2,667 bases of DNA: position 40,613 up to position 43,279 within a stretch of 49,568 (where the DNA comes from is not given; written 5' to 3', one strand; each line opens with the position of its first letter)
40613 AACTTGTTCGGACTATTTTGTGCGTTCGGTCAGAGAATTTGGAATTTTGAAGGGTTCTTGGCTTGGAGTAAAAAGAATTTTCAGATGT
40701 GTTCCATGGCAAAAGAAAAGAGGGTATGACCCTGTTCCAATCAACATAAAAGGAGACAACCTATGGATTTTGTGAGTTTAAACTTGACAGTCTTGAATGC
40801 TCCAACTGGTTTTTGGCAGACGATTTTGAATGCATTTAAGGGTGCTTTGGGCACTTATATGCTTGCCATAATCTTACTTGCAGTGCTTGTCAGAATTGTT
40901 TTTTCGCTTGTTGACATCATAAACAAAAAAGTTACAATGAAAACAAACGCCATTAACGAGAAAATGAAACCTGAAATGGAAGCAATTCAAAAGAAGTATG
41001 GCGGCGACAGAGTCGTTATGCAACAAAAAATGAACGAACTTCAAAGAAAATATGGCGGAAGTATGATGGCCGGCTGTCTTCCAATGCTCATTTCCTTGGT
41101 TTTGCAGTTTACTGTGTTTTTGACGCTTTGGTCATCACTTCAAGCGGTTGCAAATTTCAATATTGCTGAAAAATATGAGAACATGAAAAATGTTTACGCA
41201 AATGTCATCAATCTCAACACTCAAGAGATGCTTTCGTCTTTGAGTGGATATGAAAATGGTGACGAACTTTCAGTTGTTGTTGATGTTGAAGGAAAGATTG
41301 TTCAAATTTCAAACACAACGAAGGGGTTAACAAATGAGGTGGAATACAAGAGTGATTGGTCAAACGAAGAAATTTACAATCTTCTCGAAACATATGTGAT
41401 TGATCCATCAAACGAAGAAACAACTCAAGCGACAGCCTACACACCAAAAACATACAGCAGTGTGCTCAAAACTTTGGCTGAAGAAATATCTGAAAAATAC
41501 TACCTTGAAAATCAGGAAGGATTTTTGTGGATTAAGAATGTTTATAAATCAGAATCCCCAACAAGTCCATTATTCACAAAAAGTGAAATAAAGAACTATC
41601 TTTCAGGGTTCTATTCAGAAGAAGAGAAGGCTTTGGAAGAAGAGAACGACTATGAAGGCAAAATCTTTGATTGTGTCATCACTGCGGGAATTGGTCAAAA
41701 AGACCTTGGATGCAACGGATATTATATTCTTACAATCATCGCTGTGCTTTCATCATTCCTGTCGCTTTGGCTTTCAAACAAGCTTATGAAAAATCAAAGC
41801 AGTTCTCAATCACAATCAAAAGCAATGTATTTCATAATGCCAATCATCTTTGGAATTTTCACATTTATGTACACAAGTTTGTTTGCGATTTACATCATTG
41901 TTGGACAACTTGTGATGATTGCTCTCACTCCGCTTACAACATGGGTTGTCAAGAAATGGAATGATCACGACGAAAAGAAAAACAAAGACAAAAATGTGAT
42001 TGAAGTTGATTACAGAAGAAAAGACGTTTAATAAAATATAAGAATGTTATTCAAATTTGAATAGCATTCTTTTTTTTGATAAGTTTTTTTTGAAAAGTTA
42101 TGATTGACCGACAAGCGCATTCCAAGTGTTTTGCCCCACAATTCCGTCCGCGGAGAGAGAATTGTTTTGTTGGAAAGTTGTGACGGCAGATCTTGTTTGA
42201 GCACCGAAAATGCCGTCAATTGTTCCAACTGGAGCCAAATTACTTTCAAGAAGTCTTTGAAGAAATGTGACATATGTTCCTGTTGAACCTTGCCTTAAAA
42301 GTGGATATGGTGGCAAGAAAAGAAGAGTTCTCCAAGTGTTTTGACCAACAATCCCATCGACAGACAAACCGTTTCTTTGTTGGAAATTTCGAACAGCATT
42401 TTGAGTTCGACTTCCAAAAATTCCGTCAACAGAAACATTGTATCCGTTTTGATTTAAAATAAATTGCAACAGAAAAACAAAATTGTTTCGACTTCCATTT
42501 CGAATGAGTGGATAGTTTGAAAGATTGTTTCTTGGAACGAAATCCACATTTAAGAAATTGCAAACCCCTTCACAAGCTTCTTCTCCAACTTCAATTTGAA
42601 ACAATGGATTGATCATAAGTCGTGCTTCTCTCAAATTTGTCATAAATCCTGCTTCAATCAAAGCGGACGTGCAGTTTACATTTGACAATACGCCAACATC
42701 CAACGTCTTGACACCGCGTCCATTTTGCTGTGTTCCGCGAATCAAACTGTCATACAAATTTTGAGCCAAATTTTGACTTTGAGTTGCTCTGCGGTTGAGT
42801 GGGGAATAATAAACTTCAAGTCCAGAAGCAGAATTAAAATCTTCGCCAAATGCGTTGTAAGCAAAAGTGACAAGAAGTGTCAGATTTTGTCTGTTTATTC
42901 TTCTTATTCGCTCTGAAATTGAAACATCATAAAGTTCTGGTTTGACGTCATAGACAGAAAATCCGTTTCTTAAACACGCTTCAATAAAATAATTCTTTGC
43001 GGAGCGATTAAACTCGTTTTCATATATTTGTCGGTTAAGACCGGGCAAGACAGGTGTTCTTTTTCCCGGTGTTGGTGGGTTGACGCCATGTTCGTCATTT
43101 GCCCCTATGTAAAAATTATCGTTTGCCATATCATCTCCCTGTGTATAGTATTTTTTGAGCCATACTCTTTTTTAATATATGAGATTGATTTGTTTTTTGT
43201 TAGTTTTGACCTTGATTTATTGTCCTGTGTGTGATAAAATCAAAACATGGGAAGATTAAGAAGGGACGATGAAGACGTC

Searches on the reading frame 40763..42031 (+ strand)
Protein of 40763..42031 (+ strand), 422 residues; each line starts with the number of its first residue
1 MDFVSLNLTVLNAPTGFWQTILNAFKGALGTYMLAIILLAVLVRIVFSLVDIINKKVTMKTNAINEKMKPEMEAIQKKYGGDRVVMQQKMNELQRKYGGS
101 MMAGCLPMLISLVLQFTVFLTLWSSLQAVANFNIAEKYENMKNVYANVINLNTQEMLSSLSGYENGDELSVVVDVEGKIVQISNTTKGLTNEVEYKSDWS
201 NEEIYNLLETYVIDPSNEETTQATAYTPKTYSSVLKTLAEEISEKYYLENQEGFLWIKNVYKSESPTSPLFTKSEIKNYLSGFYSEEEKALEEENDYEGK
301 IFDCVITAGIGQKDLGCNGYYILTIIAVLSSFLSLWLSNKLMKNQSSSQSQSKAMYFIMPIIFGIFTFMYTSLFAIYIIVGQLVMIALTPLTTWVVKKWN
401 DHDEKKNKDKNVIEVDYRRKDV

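Call 6: search_protein_families(library=pfam, proteins=[window:40763-42031:+], max_evalue=0.001)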
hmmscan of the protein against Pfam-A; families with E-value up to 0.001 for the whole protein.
window:40763-42031:+ (422 aa): 1 family
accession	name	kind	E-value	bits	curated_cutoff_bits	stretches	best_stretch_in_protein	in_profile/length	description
PF02096.25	60KD_IMP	-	5.2e-24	85.5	35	2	32-140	1-90/163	60Kd inner membrane protein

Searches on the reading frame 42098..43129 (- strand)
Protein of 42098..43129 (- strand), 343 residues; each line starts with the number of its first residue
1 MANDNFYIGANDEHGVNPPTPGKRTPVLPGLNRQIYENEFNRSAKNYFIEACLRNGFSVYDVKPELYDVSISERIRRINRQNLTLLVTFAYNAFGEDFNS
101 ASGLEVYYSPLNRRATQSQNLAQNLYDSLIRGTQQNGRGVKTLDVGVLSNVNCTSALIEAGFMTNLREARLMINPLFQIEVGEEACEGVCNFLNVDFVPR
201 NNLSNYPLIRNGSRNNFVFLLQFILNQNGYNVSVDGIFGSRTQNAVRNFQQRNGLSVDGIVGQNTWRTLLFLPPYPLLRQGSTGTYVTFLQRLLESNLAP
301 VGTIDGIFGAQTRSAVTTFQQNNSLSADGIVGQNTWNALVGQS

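Call 6: search_protein_families(library=pfam, proteins=[window:42098-43129:-], max_evalue=0.001)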
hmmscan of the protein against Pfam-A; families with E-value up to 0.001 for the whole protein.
window:42098-43129:- (343 aa): 3 families
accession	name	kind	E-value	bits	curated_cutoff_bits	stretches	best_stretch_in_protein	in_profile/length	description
PF01471.23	PG_binding_1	-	2.4e-36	124.1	23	2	216-269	3-57/57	Putative peptidoglycan binding domain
PF01520.23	Amidase_3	-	4.6e-21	76.1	27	1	32-190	17-173/174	N-acetylmuramoyl-L-alanine amidase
PF09374.15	PG_binding_3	-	3.3e-15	56.5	24.6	1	218-248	3-35/76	Predicted Peptidoglycan domain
